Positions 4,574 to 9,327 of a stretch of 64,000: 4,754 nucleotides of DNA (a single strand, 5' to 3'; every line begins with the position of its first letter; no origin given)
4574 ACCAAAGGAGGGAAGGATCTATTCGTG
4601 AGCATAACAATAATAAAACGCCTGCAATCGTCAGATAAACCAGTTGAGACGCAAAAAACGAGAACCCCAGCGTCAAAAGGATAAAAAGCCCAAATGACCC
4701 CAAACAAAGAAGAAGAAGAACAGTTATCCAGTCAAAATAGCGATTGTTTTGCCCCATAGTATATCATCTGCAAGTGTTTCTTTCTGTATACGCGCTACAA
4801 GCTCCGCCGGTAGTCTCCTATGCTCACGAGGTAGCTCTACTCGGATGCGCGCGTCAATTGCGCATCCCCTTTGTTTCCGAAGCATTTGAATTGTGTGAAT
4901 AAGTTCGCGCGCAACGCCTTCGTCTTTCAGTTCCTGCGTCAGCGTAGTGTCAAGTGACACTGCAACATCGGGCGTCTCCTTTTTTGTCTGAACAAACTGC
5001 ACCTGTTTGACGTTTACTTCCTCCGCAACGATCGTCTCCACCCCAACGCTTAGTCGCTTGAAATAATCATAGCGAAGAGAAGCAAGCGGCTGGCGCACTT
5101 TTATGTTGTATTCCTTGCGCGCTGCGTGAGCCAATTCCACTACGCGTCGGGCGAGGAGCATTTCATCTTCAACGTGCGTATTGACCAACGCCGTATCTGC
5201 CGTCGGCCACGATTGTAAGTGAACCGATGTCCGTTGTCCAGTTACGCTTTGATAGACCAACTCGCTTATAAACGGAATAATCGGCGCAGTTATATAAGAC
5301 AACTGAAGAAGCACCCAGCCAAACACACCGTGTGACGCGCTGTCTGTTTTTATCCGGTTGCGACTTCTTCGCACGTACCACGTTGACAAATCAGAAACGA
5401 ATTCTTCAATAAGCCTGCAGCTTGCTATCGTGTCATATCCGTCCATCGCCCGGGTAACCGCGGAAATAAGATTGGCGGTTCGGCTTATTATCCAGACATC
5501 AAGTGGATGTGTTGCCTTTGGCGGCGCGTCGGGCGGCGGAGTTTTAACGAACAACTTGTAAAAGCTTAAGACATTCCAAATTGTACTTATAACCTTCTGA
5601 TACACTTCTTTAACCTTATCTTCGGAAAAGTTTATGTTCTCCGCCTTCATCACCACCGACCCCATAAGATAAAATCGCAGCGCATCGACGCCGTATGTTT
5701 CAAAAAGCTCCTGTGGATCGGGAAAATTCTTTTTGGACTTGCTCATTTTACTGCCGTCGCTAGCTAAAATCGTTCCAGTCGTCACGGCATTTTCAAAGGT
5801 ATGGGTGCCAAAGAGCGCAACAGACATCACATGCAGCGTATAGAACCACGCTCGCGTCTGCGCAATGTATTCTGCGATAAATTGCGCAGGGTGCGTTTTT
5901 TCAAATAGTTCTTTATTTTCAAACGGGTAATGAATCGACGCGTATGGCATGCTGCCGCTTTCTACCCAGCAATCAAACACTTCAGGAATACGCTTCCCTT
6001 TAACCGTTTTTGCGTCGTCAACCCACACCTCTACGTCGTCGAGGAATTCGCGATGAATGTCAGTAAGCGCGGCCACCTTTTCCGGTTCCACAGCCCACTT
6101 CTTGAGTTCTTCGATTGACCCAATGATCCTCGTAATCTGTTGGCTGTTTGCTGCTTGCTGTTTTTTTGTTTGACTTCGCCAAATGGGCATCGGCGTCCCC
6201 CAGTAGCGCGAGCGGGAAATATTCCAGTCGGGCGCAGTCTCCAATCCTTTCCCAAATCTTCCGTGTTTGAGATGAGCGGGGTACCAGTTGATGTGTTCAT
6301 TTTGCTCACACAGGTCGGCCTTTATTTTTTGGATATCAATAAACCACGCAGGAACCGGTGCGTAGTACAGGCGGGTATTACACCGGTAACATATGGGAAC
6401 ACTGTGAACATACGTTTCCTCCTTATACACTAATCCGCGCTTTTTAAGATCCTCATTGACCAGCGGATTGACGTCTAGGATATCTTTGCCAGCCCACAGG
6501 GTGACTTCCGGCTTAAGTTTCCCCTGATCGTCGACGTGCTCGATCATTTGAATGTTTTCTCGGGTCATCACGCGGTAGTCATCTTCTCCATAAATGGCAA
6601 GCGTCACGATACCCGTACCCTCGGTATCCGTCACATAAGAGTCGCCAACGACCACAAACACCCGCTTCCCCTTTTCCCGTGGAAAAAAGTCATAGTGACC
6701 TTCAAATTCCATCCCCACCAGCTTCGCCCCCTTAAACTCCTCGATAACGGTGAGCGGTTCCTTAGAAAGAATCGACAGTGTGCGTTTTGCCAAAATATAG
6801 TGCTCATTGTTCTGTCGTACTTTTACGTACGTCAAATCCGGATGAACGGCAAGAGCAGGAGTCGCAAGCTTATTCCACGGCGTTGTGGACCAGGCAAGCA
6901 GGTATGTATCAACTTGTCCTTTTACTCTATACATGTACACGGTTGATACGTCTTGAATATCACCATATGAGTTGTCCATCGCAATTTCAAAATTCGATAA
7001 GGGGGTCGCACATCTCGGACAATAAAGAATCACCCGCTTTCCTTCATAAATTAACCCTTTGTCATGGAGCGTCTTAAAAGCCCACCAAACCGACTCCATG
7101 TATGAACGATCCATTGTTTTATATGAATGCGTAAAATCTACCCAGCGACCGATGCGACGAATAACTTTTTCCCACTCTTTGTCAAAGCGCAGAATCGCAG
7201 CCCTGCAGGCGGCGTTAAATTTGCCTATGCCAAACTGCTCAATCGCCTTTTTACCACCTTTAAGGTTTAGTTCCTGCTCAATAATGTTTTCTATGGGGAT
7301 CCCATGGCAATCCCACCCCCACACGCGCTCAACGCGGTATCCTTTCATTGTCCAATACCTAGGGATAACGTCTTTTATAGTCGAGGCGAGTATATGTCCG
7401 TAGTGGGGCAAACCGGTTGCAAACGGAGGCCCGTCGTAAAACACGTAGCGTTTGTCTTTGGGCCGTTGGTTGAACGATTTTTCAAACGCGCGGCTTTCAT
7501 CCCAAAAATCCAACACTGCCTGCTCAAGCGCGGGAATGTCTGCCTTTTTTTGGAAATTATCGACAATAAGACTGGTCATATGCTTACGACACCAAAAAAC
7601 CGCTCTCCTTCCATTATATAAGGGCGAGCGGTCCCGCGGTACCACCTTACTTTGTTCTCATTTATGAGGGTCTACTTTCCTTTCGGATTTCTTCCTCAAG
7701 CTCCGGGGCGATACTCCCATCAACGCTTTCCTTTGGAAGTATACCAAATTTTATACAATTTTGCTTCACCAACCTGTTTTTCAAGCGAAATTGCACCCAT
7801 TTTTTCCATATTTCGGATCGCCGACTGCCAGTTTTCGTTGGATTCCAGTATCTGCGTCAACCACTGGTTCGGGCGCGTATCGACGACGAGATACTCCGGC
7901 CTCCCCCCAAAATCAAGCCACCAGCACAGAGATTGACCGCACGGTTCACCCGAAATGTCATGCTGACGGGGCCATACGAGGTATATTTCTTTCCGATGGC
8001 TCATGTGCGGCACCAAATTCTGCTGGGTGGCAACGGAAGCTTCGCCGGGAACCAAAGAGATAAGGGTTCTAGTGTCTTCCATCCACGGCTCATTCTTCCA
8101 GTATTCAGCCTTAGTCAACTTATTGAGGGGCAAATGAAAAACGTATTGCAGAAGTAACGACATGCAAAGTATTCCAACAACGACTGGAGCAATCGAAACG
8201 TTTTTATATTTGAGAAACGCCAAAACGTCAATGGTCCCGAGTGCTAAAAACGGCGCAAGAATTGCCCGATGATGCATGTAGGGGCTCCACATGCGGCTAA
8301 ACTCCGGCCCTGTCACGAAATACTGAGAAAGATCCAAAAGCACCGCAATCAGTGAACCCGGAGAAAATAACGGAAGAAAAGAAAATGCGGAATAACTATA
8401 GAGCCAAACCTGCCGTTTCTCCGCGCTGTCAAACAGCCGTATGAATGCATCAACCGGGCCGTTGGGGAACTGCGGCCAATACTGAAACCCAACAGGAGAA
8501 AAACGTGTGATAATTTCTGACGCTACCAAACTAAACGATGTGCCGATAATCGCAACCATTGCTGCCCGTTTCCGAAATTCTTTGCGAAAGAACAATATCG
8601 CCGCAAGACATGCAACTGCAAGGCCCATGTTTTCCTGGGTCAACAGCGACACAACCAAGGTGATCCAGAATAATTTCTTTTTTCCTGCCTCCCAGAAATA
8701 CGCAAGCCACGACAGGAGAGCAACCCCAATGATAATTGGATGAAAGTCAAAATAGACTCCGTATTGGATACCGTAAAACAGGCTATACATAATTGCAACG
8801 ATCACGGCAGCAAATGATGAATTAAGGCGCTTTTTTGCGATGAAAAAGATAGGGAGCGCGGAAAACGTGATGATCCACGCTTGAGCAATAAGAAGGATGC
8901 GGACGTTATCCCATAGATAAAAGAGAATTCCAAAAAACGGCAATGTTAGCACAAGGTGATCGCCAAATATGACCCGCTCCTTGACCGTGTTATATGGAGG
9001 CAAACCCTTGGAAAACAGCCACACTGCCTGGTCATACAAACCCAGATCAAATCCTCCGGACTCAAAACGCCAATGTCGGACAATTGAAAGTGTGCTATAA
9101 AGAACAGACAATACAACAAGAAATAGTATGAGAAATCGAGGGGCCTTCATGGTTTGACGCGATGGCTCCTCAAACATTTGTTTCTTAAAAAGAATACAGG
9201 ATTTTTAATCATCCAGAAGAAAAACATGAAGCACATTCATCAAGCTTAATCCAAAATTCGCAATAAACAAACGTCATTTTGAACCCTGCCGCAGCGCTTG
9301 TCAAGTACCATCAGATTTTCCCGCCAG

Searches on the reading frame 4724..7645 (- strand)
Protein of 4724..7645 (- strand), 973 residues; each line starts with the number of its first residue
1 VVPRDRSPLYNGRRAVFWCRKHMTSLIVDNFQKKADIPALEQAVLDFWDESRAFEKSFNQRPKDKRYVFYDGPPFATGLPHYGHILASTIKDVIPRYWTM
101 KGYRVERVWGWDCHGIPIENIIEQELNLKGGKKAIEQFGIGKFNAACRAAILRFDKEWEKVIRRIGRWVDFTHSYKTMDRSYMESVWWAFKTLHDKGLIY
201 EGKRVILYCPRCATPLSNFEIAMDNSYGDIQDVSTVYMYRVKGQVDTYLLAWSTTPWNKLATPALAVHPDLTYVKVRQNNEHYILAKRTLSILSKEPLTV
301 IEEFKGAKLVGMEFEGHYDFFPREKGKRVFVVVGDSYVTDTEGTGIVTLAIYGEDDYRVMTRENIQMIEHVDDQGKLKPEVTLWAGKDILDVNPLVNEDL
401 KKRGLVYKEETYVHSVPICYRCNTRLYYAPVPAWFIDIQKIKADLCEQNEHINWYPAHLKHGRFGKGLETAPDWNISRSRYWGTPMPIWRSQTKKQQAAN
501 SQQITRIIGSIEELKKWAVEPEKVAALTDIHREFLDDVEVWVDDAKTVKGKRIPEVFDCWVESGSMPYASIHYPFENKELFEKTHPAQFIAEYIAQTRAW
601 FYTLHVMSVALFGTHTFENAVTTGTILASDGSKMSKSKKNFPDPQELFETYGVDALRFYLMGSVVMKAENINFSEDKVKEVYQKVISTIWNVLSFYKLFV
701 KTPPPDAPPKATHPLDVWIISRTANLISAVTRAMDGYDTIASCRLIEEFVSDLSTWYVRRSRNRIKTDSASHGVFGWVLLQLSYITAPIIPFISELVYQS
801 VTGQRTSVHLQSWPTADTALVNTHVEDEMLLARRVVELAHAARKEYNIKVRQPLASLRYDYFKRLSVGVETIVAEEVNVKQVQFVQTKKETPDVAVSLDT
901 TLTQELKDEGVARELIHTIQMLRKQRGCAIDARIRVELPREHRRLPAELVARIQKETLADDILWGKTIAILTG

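Call 94: search_protein_families(library=pfam, proteins=[window:4724-7645:-], max_evalue=0.00001)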
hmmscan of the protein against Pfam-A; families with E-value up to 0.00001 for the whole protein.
window:4724-7645:- (973 aa): 4 families
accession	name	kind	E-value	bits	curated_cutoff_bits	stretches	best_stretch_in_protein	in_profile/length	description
PF00133.28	tRNA-synt_1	-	3.1e-126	421.9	22.7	1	44-671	2-413/414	tRNA synthetases class I (I, L, M and V)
PF08264.19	Anticodon_1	-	8e-26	91.1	25.1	1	716-854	1-144/148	Anticodon-binding domain of tRNA ligase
PF09334.17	tRNA-synt_1g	-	5.4e-21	75.2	20.1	2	584-692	282-386/391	tRNA synthetases class I (M)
PF19302.4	DUF5915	-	9.9e-16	58.3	27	1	893-966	99-174/195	Domain of unknown function (DUF5915)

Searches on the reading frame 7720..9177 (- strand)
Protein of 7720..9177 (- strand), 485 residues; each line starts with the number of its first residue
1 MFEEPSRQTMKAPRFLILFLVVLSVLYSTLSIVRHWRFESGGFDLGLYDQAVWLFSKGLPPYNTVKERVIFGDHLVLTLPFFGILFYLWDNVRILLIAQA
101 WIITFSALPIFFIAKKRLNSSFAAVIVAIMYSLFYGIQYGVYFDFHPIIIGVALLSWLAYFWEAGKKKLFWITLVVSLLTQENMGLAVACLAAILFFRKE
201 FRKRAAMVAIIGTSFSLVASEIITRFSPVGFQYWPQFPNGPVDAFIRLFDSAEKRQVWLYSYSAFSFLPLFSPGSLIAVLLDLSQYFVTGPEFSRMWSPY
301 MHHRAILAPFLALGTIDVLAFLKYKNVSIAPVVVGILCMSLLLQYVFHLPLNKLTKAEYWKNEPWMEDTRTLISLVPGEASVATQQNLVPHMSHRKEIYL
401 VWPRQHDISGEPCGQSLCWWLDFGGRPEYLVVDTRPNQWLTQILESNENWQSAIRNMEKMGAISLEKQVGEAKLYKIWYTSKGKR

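Call 94: search_protein_families(library=pfam, proteins=[window:7720-9177:-], max_evalue=0.00001)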
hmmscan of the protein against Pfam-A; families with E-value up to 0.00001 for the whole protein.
window:7720-9177:- (485 aa): 1 family
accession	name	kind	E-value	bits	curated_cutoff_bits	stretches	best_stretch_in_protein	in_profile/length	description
PF09852.15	DUF2079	-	1.8e-42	146.4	28.2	1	34-402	1-402/459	Predicted membrane protein (DUF2079)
